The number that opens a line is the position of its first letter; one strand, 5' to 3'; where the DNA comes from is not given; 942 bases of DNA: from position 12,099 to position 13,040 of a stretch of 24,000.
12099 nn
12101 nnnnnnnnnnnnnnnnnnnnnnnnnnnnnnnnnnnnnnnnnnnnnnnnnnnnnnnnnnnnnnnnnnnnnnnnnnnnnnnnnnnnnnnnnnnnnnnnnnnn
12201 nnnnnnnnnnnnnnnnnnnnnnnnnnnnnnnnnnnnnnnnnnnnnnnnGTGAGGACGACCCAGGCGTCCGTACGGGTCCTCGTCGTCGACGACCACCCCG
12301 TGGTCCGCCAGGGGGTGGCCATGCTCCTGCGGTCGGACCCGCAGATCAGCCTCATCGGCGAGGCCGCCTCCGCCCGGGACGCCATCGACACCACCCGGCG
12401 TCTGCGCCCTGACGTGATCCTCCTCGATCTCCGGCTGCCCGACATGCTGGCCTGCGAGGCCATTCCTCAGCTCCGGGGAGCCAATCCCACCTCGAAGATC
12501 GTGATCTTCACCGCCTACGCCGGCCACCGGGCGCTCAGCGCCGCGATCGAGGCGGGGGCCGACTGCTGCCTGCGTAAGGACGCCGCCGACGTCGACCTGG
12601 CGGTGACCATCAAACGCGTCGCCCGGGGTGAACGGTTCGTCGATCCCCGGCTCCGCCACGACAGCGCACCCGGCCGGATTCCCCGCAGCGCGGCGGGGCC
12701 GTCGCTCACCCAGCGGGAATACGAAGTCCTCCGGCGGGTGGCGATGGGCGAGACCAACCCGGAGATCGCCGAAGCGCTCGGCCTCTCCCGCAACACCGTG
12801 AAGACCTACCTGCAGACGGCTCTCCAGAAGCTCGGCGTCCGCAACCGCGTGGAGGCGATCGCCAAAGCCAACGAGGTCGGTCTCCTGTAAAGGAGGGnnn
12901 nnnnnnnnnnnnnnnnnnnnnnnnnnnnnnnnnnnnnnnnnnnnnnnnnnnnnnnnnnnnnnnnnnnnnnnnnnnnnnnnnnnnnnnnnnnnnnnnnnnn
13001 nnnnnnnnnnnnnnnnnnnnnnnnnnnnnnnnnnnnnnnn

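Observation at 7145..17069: Back-to-back copper (CuMMO) and di-iron (SDIMO) monooxygenase operons around one control region with an embedded two-component system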

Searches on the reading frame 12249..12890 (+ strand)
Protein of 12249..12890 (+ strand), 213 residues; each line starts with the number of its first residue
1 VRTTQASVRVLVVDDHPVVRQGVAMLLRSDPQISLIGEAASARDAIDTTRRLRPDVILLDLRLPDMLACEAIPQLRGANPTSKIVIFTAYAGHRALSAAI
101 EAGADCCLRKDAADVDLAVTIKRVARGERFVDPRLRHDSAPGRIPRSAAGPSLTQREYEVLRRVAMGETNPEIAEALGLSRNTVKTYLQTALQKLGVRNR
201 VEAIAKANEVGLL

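Call 3: search_protein_families(library=pfam, proteins=[window:12249-12890:+], max_evalue=0.01)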
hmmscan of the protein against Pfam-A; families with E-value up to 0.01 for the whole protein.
window:12249-12890:+ (213 aa): 12 families
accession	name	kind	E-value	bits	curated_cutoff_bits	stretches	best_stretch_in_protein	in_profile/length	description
PF00072.30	Response_reg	-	1.3e-21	77.3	30.2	1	10-120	1-109/111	Response regulator receiver domain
PF00196.25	GerE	-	2.7e-19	69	23.5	1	152-206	2-56/57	Bacterial regulatory proteins, luxR family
PF08281.18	Sigma70_r4_2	-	1.3e-07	31.6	25.7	1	160-195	19-54/54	Sigma-70, region 4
PF04545.22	Sigma70_r4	-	8.9e-06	25.6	24.1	1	152-195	4-48/50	Sigma-70, region 4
PF13384.12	HTH_23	-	5.5e-05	23.3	24.6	1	156-189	6-39/50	Homeodomain-like domain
PF13412.12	HTH_24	-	0.00044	20.2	21.9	1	169-189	19-39/48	Winged helix-turn-helix DNA-binding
PF13518.12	HTH_28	-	0.00067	20.1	25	1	159-189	4-34/52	Helix-turn-helix domain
PF04967.18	HTH_10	-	0.001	19.3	23.1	1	172-195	28-51/53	HTH DNA binding domain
PF02796.21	HTH_7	-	0.0043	17.6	23.8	1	158-189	12-43/45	Helix-turn-helix domain of resolvase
PF13551.12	HTH_29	-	0.0051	17.3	28.1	0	159-189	3-34/64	Winged helix-turn helix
PF09339.16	HTH_IclR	-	0.0053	16.9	22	0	169-190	20-41/52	IclR helix-turn-helix domain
PF08279.18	HTH_11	-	0.0074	16.6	25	0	172-204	20-49/55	HTH domain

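Call 9: search_protein_families(library=ncbifam, proteins=[window:12249-12890:+], max_evalue=0.001)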
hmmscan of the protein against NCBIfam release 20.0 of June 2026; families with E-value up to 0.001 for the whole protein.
window:12249-12890:+ (213 aa): 80 families (the best 25 are shown)
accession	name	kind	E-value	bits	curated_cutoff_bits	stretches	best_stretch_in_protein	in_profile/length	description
NF007935.0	PRK10651.1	equivalog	1.9e-40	138.3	250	1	4-204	3-207/216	two-component system response regulator NarL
NF047785.1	respo_reg_MadR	equivalog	1.4e-36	125.8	300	1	8-213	1-209/209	MadR family response regulator transcription factor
NF007708.0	PRK10403.1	equivalog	3.2e-36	124.8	343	1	6-203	5-204/215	nitrate/nitrite response regulator protein NarP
NF011896.0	PRK15369.1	equivalog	2.6e-35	122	242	1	7-212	3-209/211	two component system response regulator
NF052445.1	RespRegMctR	equivalog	2.6e-34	118.4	300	1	8-206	2-198/205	two-component system response regulator MctR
NF007018.1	PRK09483.1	equivalog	3.6e-29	102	280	1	8-207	2-203/217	UvrY/SirA/GacA family response regulator transcription factor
NF007685.0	PRK10360.1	equivalog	1e-21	77.6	258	1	8-204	2-189/196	response regulator transcription factor UhpA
NF001965.0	PRK00742.1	subfamily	3.5e-19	69.2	293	1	7-116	3-113/357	chemotaxis-specific protein-glutamate methyltransferase CheB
NF007403.0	PRK09935.1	equivalog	3.6e-18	65.9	271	1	9-210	5-207/210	fimbria biosynthesis transcriptional regulator FimZ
NF007419.0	PRK09958.1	equivalog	1.1e-17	64.4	251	1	10-204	3-195/204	acid-sensing system DNA-binding response regulator EvgA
TIGR03020.2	EpsA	equivalog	1.5e-16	60.8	170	1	150-208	188-246/247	XrtB/PEP-CTERM-associated transcriptional regulator EpsA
NF008677.0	PRK11697.1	equivalog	1.8e-16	60.2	246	1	8-129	2-120/238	two-component system response regulator BtsR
NF041830.1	RR_TF_ErdR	exception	2.7e-16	59.9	390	1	9-203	3-201/213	response regulator transcription factor ErdR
NF008098.0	PRK10840.1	equivalog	1.2e-15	57.6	235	1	7-203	3-201/216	response regulator transcription factor RcsB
NF006900.1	PRK09390.1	equivalog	2.5e-15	56.5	255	1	8-199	5-189/203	response regulator FixJ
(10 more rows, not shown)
